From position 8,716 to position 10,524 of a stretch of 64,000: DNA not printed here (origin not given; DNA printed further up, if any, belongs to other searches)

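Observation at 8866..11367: Minimal rSAM-GNAT fusion + PurM-like pair: a nitrilase-less core of the Nit1C / sll0785-0787 / MSMEG_0567-0568 cluster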

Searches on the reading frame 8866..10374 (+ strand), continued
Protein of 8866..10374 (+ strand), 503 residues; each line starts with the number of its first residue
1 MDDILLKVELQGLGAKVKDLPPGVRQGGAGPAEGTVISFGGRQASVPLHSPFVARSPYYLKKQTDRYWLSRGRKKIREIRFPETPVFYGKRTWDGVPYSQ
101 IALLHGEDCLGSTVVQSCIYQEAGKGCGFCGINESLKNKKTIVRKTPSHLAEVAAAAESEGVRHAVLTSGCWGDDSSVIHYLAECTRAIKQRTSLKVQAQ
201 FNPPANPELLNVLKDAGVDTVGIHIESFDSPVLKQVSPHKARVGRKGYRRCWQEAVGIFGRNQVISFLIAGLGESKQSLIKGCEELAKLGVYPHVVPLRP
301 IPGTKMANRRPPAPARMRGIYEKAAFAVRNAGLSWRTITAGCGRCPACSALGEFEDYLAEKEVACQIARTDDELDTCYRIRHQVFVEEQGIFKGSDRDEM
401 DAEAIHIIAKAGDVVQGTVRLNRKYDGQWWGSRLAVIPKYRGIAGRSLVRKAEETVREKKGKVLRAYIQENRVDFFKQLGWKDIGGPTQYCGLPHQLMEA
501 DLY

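Call 52: predict_structure(alignment_id=A1)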
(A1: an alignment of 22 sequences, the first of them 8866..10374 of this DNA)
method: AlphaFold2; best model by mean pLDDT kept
length: 503 residues; sequences in the alignment: 22
mean_pLDDT: 91.7   pTM: 0.85
mean pLDDT of the five models: 91.7, 91.1, 91.1, 90.8, 90.6
residues with pLDDT >= 90: 360; 70-90: 132; 50-70: 6; < 50: 5
segments of 3 or more residues with pLDDT < 50: 27-29
pLDDT, mean of each block of 10 residues (from residue 1): 90 87 59 74 85 89 89 91 89 96 89 92 88 86 96 97 95 94 99 98 95 98 96 94 95 98 97 96 98 94 86 94 96 93 90 91 92 95 92 88 95 92 92 91 91 96 95 88 91 93 89
secondary structure, 60 per line:
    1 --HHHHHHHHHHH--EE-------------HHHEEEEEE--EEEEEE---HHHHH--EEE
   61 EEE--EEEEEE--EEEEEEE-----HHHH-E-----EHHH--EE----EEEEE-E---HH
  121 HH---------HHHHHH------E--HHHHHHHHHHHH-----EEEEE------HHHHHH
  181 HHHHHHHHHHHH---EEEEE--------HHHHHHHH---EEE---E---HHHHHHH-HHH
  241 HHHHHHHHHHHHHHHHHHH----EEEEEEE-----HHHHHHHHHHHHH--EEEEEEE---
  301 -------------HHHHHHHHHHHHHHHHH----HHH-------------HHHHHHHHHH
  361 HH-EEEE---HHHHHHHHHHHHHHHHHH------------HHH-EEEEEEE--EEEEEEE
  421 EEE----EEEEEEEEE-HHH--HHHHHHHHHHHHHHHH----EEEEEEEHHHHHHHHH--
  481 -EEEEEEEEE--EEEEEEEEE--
elements in order: H3-13 E34-39 E42-47 H51-55 E58-63 E66-71 E74-80 H86-89 E109-113 H119-122 H132-137 H147-158 E164-168 H175-192 E196-200 H209-216 E220-222 H230-236 H238-259 E264-270 H276-288 E291-297 H314-330 H351-362 E364-367 H371-388 E405-411 E414-423 E428-436 H443-458 E463-469 H470-478 E482-490 E493-501

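Call 56: fold_search(model_id=the predicted structure, library=pdb)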
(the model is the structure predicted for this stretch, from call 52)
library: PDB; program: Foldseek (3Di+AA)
matches with E <= 10: 1677; with E <= 0.001: 342
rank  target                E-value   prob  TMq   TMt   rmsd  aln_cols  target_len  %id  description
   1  5jph_A                1.2e-09  1.00  0.27  0.92   1.5       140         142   28  Structure of a GNAT acetyltransferase SACOL1063 from Staphylococcus aureus in complex with CoA (released 2016-06-29)
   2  5jph_B                1.3e-09  1.00  0.27  0.90   2.0       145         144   28  Structure of a GNAT acetyltransferase SACOL1063 from Staphylococcus aureus in complex with CoA (released 2016-06-29)
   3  5jq4_B                2.3e-09  1.00  0.26  0.84   3.8       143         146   27  Structure of a GNAT acetyltransferase SACOL1063 from Staphylococcus aureus (released 2016-06-29)
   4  3efa                  2.7e-09  1.00  0.27  0.88   1.9       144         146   24  Crystal structure of putative N-acetyltransferase from Lactobacillus plantarum (released 2008-09-23)
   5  1q2y                  3.8e-09  1.00  0.26  0.88   1.9       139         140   25  Crystal structure of the protein YJCF from Bacillus subtilis: a member of the GCN5-related N-acetyltransferase superfami (released 2003-08-19)
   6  7o1o                  6.8e-09  1.00  0.37  0.50   5.6       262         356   19  Complex-B bound [FeFe]-hydrogenase maturase HydE fromT. Maritima (Auxiliary cluster deleted variant) (released 2021-05-26)
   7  7o1t                  8.0e-09  1.00  0.36  0.50   5.7       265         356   18  Fe(CO)2CNCl species bound [HydE from T. Maritima (released 2021-05-26)
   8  5few                  9.4e-09  1.00  0.36  0.51   5.7       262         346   19  HydE from T. maritima in complex with S-adenosyl-L-cysteine (final product) (released 2016-04-06)
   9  8qmk                  1.4e-08  1.00  0.37  0.50   5.7       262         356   19  Enzymatically-produced complex-B bound TmHydE structure (released 2023-11-22)
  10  3ciw                  1.5e-08  1.00  0.37  0.52   5.7       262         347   19  X-RAY structure of the [FeFe]-hydrogenase maturase HydE from thermotoga maritima (released 2008-04-08)
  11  3iiz                  1.8e-08  1.00  0.36  0.51   5.7       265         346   18  X-ray structure of the FeFe-hydrogenase maturase HydE from T. maritima in complex with S-adenosyl-L-methionine (released 2009-09-22)
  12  7o1p                  1.9e-08  1.00  0.35  0.51   3.5       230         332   19  [FeFe]-hydrogenase maturase HydE from T. Maritima (C-ter stretch absent) (released 2021-05-26)
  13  5fep                  2.1e-08  1.00  0.36  0.51   5.7       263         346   19  HydE from T. maritima in complex with (2R,4R)-MeTDA (released 2016-04-06)
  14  5ff2                  2.4e-08  1.00  0.37  0.52   5.7       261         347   19  HydE from T. maritima in complex with (2R,4R)-TDA (released 2016-04-06)
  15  2bsw                  3.6e-08  1.00  0.24  0.75   4.2       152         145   18  Crystal structure of a glyphosate-N-acetyltransferase obtained by DNA shuffling. (released 2005-06-08)
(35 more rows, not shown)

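Call 73: find_encoding_contigs(protein=P0009, flank=8000, max_places=2)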
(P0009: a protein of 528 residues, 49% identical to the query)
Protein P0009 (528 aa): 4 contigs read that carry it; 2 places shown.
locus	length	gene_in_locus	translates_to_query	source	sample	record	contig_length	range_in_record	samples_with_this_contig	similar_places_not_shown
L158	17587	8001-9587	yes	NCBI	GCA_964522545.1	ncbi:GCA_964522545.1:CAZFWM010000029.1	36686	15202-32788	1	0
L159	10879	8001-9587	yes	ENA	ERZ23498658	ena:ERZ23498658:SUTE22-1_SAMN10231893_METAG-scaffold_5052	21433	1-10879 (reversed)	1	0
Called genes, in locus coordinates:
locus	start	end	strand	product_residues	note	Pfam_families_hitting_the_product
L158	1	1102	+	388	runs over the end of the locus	PF00108:Thiolase_N, PF02803:Thiolase_C, PF22691:Thiolase_C_1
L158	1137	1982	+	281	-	PF09918:DUF2148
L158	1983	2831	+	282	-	PF09918:DUF2148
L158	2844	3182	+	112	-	PF12837:Fer4_6 (faint), PF13187:Fer4_9 (weak)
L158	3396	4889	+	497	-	PF02730:AFOR_N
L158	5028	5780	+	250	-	PF00106:adh_short, PF08659:KR, PF13561:adh_short_C2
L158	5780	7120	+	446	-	PF09825:BPL_N (weak)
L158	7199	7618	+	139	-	-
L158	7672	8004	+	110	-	PF02635:DsrE, PF13686:DrsE_2 (faint)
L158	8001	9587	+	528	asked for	PF04055:Radical_SAM, PF00583:Acetyltransf_1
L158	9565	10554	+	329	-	PF00586:AIRS, PF02769:AIRS_C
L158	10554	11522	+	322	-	PF00348:polyprenyl_synt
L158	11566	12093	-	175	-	PF08334:T2SSG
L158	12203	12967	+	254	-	PF04893:Yip1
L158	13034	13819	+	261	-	PF00378:ECH_1, PF16113:ECH_2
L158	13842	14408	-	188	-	PF13801:Metal_resist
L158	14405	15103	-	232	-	PF13490:zf-HC2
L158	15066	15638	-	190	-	PF04542:Sigma70_r2, PF08281:Sigma70_r4_2, PF04545:Sigma70_r4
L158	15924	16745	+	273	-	-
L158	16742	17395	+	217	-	PF02517:Rce1-like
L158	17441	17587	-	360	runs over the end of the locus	PF00071:Ras (faint)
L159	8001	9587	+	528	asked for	PF04055:Radical_SAM, PF00583:Acetyltransf_1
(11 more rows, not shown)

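Call 74: find_encoding_contigs(protein=P0012, flank=8000, max_places=2)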
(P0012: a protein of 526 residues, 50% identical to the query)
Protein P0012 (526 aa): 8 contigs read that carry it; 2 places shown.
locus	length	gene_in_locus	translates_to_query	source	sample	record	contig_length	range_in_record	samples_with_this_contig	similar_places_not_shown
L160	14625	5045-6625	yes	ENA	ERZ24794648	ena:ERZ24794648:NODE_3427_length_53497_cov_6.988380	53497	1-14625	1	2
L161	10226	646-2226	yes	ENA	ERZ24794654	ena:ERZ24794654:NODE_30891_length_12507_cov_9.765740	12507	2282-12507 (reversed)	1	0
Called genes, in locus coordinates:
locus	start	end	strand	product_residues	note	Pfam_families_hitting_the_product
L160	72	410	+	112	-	PF12837:Fer4_6 (faint), PF13187:Fer4_9 (weak)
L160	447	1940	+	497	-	PF02730:AFOR_N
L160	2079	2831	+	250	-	PF00106:adh_short, PF08659:KR, PF13561:adh_short_C2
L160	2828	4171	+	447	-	PF09825:BPL_N (weak)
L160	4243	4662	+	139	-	-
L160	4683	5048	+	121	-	PF02635:DsrE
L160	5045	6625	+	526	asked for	PF04055:Radical_SAM, PF00583:Acetyltransf_1 (weak)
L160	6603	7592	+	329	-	PF00586:AIRS, PF02769:AIRS_C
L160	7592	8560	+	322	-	PF00348:polyprenyl_synt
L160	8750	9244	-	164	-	PF08334:T2SSG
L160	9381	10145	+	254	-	PF04893:Yip1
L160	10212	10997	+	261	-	PF00378:ECH_1, PF16113:ECH_2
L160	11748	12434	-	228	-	PF13490:zf-HC2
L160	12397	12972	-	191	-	PF04542:Sigma70_r2, PF08281:Sigma70_r4_2, PF04545:Sigma70_r4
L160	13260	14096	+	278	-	-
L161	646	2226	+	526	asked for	PF04055:Radical_SAM, PF00583:Acetyltransf_1 (weak)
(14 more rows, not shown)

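Call 75: find_encoding_contigs(protein=P0007, flank=8000, max_places=2)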
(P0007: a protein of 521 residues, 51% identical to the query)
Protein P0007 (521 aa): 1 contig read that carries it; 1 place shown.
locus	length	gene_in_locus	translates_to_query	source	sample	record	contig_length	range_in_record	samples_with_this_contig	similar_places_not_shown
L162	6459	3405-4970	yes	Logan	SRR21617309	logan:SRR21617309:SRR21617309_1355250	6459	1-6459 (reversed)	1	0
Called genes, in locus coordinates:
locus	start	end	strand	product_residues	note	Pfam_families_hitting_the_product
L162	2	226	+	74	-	?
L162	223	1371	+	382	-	PF09825:BPL_N (weak)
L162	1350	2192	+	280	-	PF02665:Nitrate_red_gam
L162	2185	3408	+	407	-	PF13237:Fer4_10 (faint), PF13183:Fer4_8, PF13534:Fer4_17 (weak), PF02754:CCG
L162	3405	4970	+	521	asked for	PF04055:Radical_SAM (weak), PF00583:Acetyltransf_1, PF13508:Acetyltransf_7 (weak)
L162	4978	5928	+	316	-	PF00586:AIRS, PF02769:AIRS_C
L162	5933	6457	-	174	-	?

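Call 77: search_protein_families(library=ncbifam, proteins=[L158:5780-7117:+, L023:6493-7215:+, L022:4913-6244:+, L003:12694-13662:+], max_evalue=1e-10)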
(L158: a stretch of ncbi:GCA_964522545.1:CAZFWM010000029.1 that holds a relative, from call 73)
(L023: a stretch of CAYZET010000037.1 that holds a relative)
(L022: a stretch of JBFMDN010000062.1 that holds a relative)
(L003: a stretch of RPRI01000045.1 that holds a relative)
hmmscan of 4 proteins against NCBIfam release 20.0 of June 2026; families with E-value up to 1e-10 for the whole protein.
L158:5780-7117:+ (446 aa): 0 families

L023:6493-7215:+ (241 aa): 0 families

L022:4913-6244:+ (444 aa): 10 families
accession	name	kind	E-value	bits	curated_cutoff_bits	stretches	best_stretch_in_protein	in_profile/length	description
NF004898.0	PRK06259.1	equivalog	4.2e-66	223.5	385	1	99-423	164-470/488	fumarate reductase (CoM/CoB) subunit TfrB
NF045670.1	quin_L_LdhH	equivalog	1.3e-42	146.1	800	1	190-428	454-697/706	L-lactate dehydrogenase (quinone) large subunit LdhH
NF008369.0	PRK11168.1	equivalog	3.9e-27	95.1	278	1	199-417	163-381/401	anaerobic glycerol-3-phosphate dehydrogenase subunit C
NF045724.1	ferredox_TmcB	equivalog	1.2e-26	93.3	735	1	103-424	84-412/430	electron transfer complex ferredoxin TmcB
NF045796.1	DsrK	equivalog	1.2e-24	86.8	400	1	302-413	298-413/453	sulfate reduction electron transfer complex DsrMKJOP subunit DsrK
NF045663.1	diclust_near_Sec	equivalog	1.1e-20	73.4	530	1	117-412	353-614/759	pyridine nucleotide-disulfide oxidoreductase/dicluster-binding protein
TIGR03379.1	glycerol3P_GlpC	equivalog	7.9e-20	71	279.9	1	201-413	160-374/397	anaerobic glycerol-3-phosphate dehydrogenase subunit GlpC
NF045711.1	sulf_resp_HmcF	equivalog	2.1e-16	59.8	750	1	32-414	57-423/457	sulfate respiration complex iron-sulfur protein HmcF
NF008434.0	PRK11274.1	equivalog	2e-15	56.7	333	1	111-418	67-390/409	glycolate oxidase subunit GlcF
TIGR03288.1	CoB_CoM_SS_B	equivalog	3.7e-12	46.1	345.15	0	302-419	117-240/290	CoB--CoM heterodisulfide reductase subunit B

L003:12694-13662:+ (323 aa): 6 families
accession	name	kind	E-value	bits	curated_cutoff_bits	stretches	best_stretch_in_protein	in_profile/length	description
TIGR01728.1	SsuA_fam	subfamily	5.7e-53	180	163.5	1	30-277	1-247/290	aliphatic sulfonate ABC transporter substrate-binding protein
TIGR01729.1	taurine_ABC_bnd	equivalog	7.9e-26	91.2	304.25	1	56-277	25-250/300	taurine ABC transporter substrate-binding protein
NF040735.1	SBP_SaoX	equivalog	3e-25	89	300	1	40-260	14-232/330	ABC transporter substrate-binding subunit SaoX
NF008588.0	PRK11553.1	subfamily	3.8e-23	81.9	299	1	65-274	62-268/319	aliphatic sulfonate ABC transporter substrate-binding protein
NF008553.0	PRK11480.1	equivalog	9.6e-19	67.7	490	1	49-249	42-238/320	taurine ABC transporter substrate-binding protein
TIGR03427.1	ABC_peri_uca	equivalog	2.7e-11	43.2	333.9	1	55-274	32-249/328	putative urea ABC transporter substrate-binding protein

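Call 81: find_related_loci(query=A5, collection=genome_contigs, flank=6000)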
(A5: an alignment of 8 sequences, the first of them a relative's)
Query A5 (355 aa) in genome_contigs; peptide patterns used: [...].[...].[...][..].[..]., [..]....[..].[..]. (x = any residue, [..] = any of these).
119 stretches matched a pattern; 105 encode a relative of the query (tblastn E <= 1e-3); the best 80 are kept; 80 distinct loci.
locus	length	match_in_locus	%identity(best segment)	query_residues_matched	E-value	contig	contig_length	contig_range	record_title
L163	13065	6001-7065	100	1-355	0e+0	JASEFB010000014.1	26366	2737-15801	MAG: archaeon isolate Yes46-13 NODE_15_length_26366_cov_65.755692, whole genome shotgun sequence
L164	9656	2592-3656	97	1-355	0e+0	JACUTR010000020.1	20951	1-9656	MAG: Methanophagales archaeon isolate Kmv05 NODE_1219_length_20951_cov_9.545176, whole genome shotgun sequence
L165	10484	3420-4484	96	1-355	0e+0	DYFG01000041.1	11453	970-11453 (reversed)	MAG TPA_asm: Nitrosotalea sp. isolate BE2011_44_29 Afr_mines_BE2011_1333_length_11453_cov_11_867082, whole genome shotgu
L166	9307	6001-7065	86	1-355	0e+0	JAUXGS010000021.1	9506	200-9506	MAG: Methanosarcinales archaeon isolate CSMAG_2935 CSMAG_2935_k117_1147084_length_9506_cov_25.4742, whole genome shotgun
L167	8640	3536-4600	86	1-355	0e+0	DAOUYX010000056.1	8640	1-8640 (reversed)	MAG TPA_asm: Methanosarcinales archaeon isolate CSMAG_938 CSMAG_938_k141_2514809_length_8640_cov_12.8756, whole genome s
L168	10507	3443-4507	86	1-355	0e+0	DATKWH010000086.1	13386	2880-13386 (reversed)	MAG TPA_asm: Candidatus Bathyarchaeia archaeon isolate SMAG_U14158 k141_461526, whole genome shotgun sequence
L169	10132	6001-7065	86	1-355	0e+0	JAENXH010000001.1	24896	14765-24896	MAG: Methanosarcinales archaeon isolate 14_8_m_bin28 NODE_1_length_24896_cov_7.718925, whole genome shotgun sequence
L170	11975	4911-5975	83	1-355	0e+0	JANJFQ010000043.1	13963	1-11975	MAG: Methanophagales archaeon isolate Hel0.bin107 Hel0_ANME-1_NODE_11909_length_13963_cov_4.943698, whole genome shotgun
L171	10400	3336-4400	85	1-355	0e+0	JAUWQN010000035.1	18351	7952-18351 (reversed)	MAG: Methanosarcinales archaeon isolate CSMAG_2503 CSMAG_2503_k141_29405_length_18351_cov_22.9734, whole genome shotgun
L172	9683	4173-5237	83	1-355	0e+0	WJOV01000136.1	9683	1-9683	MAG: Methanosarcinales archaeon isolate 1244-F3-H4-B6 F3H4_C748, whole genome shotgun sequence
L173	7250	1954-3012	85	3-355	0e+0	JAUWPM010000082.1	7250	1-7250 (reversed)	MAG: Methanosarcinales archaeon isolate CSMAG_2476 CSMAG_2476_k141_1200739_length_7250_cov_59.0000, whole genome shotgun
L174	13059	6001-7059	81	3-355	0e+0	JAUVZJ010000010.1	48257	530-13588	MAG: Methanophagales archaeon isolate CSMAG_1265 CSMAG_1265_k141_445688_length_48257_cov_157.8564, whole genome shotgun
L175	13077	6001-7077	82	1-355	0e+0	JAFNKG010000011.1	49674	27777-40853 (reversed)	MAG: Methanophagales archaeon isolate CR_Bin_179 NODE_11_length_49674_cov_32.814323, whole genome shotgun sequence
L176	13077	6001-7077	81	1-355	0e+0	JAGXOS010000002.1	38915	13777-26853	Methanomicrobia archaeon LH_S14 NODE_2_length_38915_cov_31.835821, whole genome shotgun sequence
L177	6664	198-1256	82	3-355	0e+0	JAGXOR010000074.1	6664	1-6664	Methanomicrobia archaeon LH_S13 NODE_74_length_6664_cov_36.668785, whole genome shotgun sequence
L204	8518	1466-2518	71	5-355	1e-153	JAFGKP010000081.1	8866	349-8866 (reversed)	MAG: Methanomicrobia archaeon isolate Zod_Metabat.342 k87_8806051, whole genome shotgun sequence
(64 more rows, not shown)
